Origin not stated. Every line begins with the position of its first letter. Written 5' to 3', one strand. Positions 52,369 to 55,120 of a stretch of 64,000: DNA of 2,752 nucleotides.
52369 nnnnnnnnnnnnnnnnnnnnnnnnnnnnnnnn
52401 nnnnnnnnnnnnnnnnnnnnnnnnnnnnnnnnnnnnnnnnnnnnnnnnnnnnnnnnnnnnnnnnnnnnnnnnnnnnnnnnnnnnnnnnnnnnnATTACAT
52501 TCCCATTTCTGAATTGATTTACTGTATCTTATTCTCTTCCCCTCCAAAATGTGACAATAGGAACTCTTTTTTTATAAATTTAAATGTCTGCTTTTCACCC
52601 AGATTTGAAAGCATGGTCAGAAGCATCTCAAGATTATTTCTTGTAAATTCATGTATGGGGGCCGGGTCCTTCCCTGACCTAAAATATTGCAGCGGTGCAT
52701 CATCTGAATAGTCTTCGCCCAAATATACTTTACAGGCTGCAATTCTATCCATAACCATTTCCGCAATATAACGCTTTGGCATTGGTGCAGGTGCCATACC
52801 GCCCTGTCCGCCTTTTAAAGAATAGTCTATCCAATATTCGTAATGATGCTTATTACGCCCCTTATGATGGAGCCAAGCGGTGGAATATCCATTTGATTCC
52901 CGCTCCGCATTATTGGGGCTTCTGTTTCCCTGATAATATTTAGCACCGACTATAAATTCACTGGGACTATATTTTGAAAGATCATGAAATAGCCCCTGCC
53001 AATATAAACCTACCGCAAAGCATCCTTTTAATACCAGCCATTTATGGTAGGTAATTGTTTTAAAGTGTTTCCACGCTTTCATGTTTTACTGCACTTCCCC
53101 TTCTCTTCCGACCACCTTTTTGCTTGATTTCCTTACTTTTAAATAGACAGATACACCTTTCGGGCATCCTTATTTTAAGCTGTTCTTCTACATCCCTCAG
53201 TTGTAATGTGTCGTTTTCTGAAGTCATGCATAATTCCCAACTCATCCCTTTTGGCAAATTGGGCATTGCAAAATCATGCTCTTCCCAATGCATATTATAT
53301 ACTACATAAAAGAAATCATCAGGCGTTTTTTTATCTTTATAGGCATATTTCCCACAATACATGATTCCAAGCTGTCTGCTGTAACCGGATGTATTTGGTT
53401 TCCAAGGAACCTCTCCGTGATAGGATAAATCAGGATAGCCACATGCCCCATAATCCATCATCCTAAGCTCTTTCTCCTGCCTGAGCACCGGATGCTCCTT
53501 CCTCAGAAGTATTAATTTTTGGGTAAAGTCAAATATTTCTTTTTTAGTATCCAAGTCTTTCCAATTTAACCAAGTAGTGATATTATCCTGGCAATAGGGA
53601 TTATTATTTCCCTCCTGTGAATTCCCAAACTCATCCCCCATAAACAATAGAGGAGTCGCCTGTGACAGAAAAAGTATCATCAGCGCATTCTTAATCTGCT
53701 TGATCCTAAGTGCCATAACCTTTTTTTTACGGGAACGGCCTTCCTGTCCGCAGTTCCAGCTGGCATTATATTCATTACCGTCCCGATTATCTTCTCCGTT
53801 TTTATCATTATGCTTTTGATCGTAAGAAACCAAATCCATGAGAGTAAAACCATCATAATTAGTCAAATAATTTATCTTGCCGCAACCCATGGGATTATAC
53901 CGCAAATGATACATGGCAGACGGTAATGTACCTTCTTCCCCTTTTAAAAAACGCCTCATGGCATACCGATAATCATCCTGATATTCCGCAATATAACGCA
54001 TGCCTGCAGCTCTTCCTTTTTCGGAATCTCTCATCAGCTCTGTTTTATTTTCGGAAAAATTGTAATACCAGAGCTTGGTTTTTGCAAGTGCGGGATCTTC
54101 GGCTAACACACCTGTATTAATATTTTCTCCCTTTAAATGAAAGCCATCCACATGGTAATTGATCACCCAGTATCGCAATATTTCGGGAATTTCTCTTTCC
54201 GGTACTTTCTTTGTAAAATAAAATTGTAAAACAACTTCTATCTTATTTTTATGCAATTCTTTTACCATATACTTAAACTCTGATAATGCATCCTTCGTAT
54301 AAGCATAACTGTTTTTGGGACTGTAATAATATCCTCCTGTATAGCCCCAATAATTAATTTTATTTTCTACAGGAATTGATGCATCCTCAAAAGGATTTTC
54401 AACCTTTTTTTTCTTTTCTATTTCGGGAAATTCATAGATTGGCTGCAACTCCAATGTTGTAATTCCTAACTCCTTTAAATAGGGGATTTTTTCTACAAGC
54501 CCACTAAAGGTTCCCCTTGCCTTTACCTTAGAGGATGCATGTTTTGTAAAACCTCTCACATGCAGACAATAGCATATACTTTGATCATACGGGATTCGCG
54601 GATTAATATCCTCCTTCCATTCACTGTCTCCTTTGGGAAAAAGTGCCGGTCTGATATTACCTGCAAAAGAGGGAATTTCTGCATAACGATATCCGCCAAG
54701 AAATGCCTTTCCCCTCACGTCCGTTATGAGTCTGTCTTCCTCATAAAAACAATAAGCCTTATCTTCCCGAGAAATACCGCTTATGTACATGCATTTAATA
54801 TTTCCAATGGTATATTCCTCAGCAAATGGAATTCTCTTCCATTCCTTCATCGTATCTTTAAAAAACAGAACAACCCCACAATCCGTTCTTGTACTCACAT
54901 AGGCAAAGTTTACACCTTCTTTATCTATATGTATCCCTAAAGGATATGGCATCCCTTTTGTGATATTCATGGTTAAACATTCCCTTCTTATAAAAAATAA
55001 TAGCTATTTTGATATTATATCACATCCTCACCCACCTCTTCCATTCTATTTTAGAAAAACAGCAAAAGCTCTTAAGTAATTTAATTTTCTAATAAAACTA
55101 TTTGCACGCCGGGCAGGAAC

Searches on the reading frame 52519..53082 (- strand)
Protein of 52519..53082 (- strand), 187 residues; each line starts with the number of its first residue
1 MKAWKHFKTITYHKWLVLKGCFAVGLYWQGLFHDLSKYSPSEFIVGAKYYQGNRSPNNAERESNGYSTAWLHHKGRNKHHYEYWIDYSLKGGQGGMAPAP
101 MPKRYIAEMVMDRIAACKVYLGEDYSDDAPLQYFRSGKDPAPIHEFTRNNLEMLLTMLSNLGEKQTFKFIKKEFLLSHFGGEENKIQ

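Call 5: search_protein_families(library=pfam, proteins=[window:52519-53082:-], max_evalue=1)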
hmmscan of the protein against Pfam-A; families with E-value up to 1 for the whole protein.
window:52519-53082:- (187 aa): 1 family
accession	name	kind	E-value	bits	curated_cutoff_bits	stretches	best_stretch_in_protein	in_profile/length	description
PF18907.5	DUF5662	-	3.5e-37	127.9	27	1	3-156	2-155/156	Family of unknown function (DUF5662)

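Call 6: search_protein_families(library=ncbifam, proteins=[window:52519-53082:-], max_evalue=1)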
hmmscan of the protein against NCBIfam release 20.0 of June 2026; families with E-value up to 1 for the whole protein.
window:52519-53082:- (187 aa): 0 families

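Call 54: search_solved_structures(query=window:52519-53082:-, max_evalue=1)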
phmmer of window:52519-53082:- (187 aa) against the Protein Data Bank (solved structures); distinct sequences matched with E-value up to 1: 2.
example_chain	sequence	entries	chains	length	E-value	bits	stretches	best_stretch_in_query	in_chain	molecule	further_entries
2vyr_A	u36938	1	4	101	0.59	13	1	107-157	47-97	MDM4 PROTEIN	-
3eqy_A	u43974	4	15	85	0.86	12.4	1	91-151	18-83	Mdm4 protein | Protein Mdm4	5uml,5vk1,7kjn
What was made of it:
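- Tried and rejected: DUF5662 against PDB: nothing (call 54).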

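Call 75: list_cluster_members(proteins=[window:52522-53082:-, window:50990-51880:-, window:50618-50974:-])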
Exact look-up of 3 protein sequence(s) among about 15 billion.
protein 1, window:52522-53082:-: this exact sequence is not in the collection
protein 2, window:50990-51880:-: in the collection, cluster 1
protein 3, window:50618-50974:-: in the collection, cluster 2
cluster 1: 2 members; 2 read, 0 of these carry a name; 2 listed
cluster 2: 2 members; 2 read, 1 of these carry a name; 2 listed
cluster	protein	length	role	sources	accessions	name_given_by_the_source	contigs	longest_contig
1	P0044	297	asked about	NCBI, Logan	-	-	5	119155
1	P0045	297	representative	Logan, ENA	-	-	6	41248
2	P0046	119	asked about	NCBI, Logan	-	-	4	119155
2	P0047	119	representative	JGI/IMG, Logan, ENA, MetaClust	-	\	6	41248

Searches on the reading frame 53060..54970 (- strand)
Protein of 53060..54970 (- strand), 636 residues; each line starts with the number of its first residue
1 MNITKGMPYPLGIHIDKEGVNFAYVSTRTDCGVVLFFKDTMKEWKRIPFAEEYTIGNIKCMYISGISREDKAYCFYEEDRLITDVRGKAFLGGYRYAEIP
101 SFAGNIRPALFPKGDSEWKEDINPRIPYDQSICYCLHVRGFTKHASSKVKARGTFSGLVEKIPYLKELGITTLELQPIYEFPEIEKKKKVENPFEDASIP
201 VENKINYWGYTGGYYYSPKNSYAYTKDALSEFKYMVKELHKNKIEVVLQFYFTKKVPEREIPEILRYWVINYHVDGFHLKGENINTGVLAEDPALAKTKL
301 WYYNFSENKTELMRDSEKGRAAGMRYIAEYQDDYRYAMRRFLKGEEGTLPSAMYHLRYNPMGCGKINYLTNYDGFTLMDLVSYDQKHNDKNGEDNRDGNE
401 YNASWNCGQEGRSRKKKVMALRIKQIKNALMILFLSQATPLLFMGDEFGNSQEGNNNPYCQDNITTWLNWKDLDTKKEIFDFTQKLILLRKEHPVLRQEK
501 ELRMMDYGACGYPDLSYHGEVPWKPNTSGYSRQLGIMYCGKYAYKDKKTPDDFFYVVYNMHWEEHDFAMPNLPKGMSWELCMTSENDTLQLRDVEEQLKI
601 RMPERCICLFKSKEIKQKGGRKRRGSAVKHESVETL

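Call 5: search_protein_families(library=pfam, proteins=[window:53060-54970:-], max_evalue=1)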
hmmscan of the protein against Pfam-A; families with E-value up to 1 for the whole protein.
window:53060-54970:- (636 aa): 1 family
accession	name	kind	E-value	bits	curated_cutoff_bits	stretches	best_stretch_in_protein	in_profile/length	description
PF00128.31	Alpha-amylase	-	4.8e-13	49.6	22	2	146-250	9-87/446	Alpha amylase, catalytic domain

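Call 6: search_protein_families(library=ncbifam, proteins=[window:53060-54970:-], max_evalue=1)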
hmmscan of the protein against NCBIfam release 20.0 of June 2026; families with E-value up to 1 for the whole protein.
window:53060-54970:- (636 aa): 19 families
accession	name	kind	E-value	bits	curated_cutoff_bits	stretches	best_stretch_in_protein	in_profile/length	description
TIGR02100.1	glgX_debranch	equivalog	1.8e-97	327.1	640.9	3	326-611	394-687/688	glycogen debranching protein GlgX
NF002983.0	PRK03705.1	equivalog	3.8e-76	256.5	901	3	263-500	319-568/658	glycogen debranching protein GlgX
NF011082.0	PRK14510.1-1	equivalog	5.8e-63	212.8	2511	3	328-581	395-655/1410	bifunctional glycogen debranching protein GlgX/4-alpha-glucanotransferase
TIGR02104.1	pulA_typeI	equivalog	2.7e-25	88.5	504.5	2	117-252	113-251/605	type I pullulanase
TIGR02402.1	trehalose_TreZ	equivalog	6.3e-22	77.6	538.8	2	114-250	78-181/545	malto-oligosyltrehalose trehalohydrolase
NF008051.0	PRK10785.1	equivalog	9.9e-13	47.1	568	2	416-498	452-528/607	maltodextrin glucosidase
TIGR02102.1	pullulan_Gpos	equivalog_domain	9.9e-12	43.4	1042.25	1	129-252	450-577/1113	pullulanase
NF041090.1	Cyc-maltodext_AglB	equivalog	2.5e-09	36.5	540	2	397-498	279-374/470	cyclomaltodextrinase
TIGR02403.1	trehalose_treC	equivalog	3.1e-09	36.1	799.05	1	130-183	4-54/544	alpha,alpha-phosphotrehalase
NF003811.1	PRK05402.1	equivalog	5.8e-09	35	741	1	70-250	78-232/619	1,4-alpha-glucan branching protein GlgB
NF008967.0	PRK12313.1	equivalog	3e-08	32.5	577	3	207-250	201-240/633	1,4-alpha-glucan branching protein GlgB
TIGR02456.1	treS_nterm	equivalog_domain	5.3e-08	31.8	678.35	1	128-183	3-55/539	maltose alpha-D-glucosyltransferase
NF041321.1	Alpha-amyl_MalA_Halo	equivalog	2.8e-07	29.3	875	2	130-180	259-306/666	alpha-amylase MalA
TIGR02103.1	pullul_strch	subfamily_domain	1e-06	27.1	697.6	2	108-191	230-321/900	pullulanase-type alpha-1,6-glucosidase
TIGR01515.1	branching_enzym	equivalog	2.4e-05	23.1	463.95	1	115-250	118-221/607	1,4-alpha-glucan branching enzyme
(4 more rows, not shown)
